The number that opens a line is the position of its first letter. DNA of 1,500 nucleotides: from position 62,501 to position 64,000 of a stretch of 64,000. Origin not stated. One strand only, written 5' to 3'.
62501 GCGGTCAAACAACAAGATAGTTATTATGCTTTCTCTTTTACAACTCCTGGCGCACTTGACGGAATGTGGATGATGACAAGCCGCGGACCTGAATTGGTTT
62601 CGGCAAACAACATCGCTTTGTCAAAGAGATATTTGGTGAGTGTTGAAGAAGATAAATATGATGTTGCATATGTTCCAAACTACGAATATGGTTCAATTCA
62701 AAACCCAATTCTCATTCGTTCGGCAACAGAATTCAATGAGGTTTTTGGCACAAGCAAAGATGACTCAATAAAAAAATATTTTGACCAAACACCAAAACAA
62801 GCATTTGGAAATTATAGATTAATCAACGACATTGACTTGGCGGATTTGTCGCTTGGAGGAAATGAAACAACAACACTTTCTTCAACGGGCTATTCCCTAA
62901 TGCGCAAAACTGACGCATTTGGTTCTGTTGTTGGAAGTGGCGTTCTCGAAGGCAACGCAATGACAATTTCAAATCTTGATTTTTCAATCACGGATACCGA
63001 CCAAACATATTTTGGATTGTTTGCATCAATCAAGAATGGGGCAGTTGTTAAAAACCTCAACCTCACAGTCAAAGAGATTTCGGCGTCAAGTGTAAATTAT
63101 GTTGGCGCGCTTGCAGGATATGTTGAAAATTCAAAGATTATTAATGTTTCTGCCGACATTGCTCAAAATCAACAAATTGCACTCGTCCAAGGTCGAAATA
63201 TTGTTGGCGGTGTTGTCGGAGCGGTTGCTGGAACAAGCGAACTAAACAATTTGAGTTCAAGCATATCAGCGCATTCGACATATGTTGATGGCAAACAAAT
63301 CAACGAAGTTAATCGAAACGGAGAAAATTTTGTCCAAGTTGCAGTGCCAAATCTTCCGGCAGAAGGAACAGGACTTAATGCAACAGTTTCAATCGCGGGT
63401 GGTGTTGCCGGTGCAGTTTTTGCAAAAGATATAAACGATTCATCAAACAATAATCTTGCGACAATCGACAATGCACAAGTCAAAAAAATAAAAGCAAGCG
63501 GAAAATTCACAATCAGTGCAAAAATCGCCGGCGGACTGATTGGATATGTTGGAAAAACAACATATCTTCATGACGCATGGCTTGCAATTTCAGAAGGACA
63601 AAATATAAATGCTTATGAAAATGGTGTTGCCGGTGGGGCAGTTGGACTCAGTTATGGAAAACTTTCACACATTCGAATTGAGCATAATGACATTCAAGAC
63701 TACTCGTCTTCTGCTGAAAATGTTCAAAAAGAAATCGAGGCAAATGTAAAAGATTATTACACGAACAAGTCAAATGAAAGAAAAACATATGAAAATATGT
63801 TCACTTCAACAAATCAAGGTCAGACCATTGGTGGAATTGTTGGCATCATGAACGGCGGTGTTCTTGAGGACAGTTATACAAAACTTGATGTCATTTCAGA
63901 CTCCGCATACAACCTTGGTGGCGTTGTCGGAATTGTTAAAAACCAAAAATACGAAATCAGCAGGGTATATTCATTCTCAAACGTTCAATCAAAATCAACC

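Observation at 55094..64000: Giant lipoprotein ORF (at least 2,969 codons) missing from the supplied ORF track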

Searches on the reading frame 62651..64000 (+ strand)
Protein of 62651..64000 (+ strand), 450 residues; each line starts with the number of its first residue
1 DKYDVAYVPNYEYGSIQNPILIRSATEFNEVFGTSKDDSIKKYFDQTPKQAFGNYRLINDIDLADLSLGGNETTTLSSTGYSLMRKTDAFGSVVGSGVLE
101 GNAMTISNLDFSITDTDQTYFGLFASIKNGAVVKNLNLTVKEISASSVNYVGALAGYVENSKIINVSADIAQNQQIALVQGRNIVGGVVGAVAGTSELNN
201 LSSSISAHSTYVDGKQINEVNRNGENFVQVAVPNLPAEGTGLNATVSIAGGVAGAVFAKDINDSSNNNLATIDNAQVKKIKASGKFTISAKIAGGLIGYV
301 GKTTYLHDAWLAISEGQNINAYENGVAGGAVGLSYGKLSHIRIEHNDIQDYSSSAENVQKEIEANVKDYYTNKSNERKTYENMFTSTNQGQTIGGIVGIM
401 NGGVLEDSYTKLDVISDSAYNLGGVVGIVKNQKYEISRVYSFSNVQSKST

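Call 7: search_protein_families(library=pfam, proteins=[window:62651-64000:+], max_evalue=10)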
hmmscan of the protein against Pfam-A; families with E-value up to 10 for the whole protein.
window:62651-64000:+ (450 aa): 3 families
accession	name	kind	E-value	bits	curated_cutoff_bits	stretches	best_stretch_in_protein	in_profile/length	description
PF07581.17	Glug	-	6.8e-06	26.6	20.5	3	149-169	3-24/28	The GLUG motif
PF06586.17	TraK_N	-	0.0025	18.6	24.8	1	331-393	10-75/100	TraK N-terminal domain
PF03347.19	TDH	-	0.63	10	27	1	356-440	25-107/165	Vibrio thermostable direct hemolysin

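Call 91: search_protein_families(library=ncbifam, proteins=[window:62696-64000:+], max_evalue=1)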
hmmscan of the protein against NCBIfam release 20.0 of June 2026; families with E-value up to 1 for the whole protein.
window:62696-64000:+ (435 aa): 0 families
